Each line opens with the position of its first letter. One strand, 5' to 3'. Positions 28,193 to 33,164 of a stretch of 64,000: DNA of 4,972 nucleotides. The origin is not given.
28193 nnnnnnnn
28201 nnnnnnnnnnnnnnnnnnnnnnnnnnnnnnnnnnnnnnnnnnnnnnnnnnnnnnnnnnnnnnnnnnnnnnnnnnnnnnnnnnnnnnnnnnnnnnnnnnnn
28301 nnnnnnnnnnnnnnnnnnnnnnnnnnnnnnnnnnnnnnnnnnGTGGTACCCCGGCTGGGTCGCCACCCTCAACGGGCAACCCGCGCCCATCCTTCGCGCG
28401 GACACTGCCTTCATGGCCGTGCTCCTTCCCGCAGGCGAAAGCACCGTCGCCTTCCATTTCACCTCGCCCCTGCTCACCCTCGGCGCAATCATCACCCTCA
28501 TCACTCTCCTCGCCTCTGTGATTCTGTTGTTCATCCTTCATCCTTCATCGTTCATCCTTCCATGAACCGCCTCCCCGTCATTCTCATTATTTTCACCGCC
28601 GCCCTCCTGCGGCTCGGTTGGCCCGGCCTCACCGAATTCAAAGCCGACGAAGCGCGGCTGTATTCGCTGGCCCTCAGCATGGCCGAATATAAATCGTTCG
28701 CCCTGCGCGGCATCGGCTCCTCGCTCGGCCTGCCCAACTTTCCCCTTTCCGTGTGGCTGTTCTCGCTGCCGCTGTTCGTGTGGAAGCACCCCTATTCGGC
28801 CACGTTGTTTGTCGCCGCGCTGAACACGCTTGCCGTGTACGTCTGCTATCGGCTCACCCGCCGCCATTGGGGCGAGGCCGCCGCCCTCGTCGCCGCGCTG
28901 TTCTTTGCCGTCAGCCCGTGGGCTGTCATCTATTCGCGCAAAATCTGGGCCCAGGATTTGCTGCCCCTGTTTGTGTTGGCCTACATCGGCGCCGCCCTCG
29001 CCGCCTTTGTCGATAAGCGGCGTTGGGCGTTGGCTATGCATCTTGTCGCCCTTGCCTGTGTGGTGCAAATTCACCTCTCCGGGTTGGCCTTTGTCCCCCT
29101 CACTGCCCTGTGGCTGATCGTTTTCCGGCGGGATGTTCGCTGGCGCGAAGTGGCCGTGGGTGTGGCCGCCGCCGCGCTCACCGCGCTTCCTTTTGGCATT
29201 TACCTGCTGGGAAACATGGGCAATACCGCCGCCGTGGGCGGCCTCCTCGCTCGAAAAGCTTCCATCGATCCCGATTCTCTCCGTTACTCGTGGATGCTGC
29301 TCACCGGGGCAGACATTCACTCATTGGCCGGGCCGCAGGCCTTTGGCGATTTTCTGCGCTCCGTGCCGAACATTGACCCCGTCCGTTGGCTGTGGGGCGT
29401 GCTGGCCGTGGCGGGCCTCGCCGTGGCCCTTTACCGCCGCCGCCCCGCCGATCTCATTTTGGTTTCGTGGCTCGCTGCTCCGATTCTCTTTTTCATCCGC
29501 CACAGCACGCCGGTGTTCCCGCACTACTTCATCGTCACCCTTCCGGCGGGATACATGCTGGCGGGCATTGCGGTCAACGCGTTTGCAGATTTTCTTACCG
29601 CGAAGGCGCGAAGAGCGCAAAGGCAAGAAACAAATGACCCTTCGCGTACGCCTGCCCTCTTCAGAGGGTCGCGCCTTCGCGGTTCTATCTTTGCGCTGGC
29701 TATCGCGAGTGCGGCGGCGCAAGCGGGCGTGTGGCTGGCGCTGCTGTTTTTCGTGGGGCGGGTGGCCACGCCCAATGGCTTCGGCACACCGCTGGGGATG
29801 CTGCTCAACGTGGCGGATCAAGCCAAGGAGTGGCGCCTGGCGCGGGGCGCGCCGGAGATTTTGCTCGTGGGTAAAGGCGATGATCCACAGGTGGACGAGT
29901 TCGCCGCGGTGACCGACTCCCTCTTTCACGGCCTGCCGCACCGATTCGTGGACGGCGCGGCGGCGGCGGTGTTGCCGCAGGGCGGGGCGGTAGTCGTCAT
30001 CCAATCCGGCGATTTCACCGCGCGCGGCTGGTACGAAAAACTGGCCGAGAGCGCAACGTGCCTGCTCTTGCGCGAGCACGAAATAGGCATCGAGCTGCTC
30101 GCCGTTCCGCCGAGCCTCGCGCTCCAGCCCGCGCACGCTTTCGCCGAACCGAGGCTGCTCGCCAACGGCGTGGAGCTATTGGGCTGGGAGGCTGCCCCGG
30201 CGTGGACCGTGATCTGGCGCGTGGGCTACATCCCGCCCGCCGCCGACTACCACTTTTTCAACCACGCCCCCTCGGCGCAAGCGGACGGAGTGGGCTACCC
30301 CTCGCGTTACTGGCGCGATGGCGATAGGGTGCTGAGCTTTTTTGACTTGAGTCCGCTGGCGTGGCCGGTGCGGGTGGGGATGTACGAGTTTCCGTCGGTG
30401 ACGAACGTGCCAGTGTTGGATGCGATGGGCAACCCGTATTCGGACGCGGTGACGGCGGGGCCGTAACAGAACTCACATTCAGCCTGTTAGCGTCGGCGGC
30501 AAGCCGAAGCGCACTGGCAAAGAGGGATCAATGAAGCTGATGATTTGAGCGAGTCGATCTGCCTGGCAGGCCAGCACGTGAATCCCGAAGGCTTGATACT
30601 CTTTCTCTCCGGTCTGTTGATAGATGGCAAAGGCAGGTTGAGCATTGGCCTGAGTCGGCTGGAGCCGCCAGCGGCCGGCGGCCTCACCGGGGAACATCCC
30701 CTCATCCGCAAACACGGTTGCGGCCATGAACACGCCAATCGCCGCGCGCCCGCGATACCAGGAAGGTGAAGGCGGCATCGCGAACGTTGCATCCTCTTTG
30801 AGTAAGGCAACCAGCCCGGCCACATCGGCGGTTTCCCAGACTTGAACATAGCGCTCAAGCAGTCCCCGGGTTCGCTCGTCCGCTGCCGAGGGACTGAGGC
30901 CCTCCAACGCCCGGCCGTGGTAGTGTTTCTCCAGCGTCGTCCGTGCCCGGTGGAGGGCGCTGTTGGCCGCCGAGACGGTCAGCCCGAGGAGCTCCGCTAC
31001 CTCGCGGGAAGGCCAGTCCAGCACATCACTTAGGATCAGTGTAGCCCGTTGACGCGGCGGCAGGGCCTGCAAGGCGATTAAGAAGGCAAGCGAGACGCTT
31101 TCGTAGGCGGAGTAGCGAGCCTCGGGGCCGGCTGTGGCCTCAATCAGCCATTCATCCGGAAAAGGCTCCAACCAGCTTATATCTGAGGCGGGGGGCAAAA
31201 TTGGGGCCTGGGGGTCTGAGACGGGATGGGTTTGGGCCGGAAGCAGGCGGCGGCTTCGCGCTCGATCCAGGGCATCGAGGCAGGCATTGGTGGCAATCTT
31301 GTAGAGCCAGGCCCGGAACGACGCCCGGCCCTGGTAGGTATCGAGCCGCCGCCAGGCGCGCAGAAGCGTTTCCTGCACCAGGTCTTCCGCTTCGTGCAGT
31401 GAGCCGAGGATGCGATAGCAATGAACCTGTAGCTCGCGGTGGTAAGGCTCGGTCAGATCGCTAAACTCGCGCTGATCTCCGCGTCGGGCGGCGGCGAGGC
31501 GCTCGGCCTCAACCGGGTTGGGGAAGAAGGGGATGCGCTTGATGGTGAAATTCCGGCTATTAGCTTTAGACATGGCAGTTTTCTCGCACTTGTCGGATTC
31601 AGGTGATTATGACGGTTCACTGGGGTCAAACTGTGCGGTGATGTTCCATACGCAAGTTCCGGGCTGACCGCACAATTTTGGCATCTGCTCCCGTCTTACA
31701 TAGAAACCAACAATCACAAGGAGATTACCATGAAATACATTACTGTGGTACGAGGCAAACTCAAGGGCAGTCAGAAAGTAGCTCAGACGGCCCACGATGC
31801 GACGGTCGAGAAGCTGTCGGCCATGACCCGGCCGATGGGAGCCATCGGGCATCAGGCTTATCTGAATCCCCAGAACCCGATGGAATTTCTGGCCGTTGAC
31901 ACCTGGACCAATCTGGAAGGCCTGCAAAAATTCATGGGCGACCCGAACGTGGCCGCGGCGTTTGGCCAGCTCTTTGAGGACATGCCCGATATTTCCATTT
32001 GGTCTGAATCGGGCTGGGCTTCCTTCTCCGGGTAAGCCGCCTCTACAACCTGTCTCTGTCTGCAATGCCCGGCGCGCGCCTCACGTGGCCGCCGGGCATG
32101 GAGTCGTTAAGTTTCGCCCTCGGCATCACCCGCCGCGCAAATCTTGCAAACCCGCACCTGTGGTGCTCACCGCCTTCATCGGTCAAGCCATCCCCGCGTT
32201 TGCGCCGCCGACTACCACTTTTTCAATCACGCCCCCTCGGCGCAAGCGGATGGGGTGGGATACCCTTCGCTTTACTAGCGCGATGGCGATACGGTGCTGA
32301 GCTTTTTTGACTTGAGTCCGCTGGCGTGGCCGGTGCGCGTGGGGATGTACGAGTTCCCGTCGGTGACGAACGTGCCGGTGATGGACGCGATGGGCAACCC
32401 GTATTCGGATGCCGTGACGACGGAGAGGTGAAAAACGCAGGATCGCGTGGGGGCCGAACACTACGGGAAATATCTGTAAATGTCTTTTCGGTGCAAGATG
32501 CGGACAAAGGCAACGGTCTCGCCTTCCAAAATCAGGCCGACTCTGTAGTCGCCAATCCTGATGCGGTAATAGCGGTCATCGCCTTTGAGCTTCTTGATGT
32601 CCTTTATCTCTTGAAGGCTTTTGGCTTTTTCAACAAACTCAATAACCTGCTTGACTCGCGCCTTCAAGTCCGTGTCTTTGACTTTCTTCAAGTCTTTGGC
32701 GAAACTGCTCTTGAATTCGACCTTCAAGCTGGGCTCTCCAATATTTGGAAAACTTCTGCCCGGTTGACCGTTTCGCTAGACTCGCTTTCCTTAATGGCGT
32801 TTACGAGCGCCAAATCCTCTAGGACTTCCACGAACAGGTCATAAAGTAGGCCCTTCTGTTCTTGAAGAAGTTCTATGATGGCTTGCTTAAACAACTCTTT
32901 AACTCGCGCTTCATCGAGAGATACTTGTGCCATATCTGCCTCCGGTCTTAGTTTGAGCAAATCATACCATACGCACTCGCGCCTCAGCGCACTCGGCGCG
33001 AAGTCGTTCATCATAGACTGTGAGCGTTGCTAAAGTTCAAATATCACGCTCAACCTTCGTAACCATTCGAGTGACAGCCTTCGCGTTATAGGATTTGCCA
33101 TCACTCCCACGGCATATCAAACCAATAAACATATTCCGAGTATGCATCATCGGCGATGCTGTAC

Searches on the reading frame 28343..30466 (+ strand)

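Call 41: search_protein_families(library=pfam, proteins=[window:28343-30466:+], max_evalue=0.01)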
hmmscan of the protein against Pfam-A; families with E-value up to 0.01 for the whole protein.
window:28343-30466:+ (707 aa): 2 families
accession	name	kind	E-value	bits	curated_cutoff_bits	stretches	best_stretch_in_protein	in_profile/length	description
PF13231.12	PMT_2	-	4.1e-05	24.3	26.1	1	134-285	4-158/160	Dolichyl-phosphate-mannose-protein mannosyltransferase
PF02516.20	STT3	-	0.0036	17.3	24.5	1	155-192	100-137/405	Oligosaccharyl transferase STT3, N-terminal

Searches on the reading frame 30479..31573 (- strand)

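Call 40: search_protein_families(library=pfam, proteins=[window:30479-31573:-], max_evalue=0.01)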
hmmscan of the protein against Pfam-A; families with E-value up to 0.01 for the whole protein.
window:30479-31573:- (364 aa): 5 families
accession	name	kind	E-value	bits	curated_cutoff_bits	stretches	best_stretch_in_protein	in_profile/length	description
PF04542.20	Sigma70_r2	-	2.5e-20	72.5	24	1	42-106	3-69/71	Sigma-70 region 2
PF08281.18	Sigma70_r4_2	-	8e-15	54.7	25.7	1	167-214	7-54/54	Sigma-70, region 4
PF12680.13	SnoaL_2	-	2.7e-07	31.6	27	1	240-336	2-94/102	SnoaL-like domain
PF22029.2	PhyR_sigma2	-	4.7e-06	27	27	1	56-93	16-53/55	Sigma2 domain of PhyR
PF04545.22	Sigma70_r4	-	9.8e-06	25.4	24.1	1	167-214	1-48/50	Sigma-70, region 4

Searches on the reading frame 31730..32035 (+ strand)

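Call 40: search_protein_families(library=pfam, proteins=[window:31730-32035:+], max_evalue=0.01)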
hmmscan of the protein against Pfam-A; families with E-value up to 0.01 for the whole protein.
window:31730-32035:+ (101 aa): 1 family
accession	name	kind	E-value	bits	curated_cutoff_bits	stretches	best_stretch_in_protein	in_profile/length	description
PF03992.22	ABM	-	0.0036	17.9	23.1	1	20-77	17-75/78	Antibiotic biosynthesis monooxygenase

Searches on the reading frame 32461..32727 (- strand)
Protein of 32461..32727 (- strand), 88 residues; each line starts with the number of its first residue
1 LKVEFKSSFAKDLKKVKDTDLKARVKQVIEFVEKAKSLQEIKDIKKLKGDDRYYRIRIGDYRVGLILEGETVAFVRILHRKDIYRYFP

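Call 40: search_protein_families(library=pfam, proteins=[window:32461-32727:-], max_evalue=0.01)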
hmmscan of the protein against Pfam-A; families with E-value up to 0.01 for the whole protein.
window:32461-32727:- (88 aa): 2 families
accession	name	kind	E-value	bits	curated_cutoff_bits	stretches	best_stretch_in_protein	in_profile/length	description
PF05016.21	ParE_toxin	-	1.3e-09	38.9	23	1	3-84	1-89/89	ParE toxin of type II toxin-antitoxin system, parDE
PF15738.11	YafQ_toxin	-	0.0067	17.1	30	1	2-50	2-51/88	Bacterial toxin of type II toxin-antitoxin system, YafQ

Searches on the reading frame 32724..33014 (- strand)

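Call 40: search_protein_families(library=pfam, proteins=[window:32724-33014:-], max_evalue=0.01)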
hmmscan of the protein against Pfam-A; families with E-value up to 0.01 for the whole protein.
window:32724-33014:- (96 aa): 2 families
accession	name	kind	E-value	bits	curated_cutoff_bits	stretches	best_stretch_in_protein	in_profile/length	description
PF25734.1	RelB_like_antitoxin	-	1.4e-16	60.4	27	1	30-72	1-43/43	Putative antitoxin family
PF18506.7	RelB-like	-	0.00013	22.1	27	1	59-93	25-59/62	RelB Antitoxin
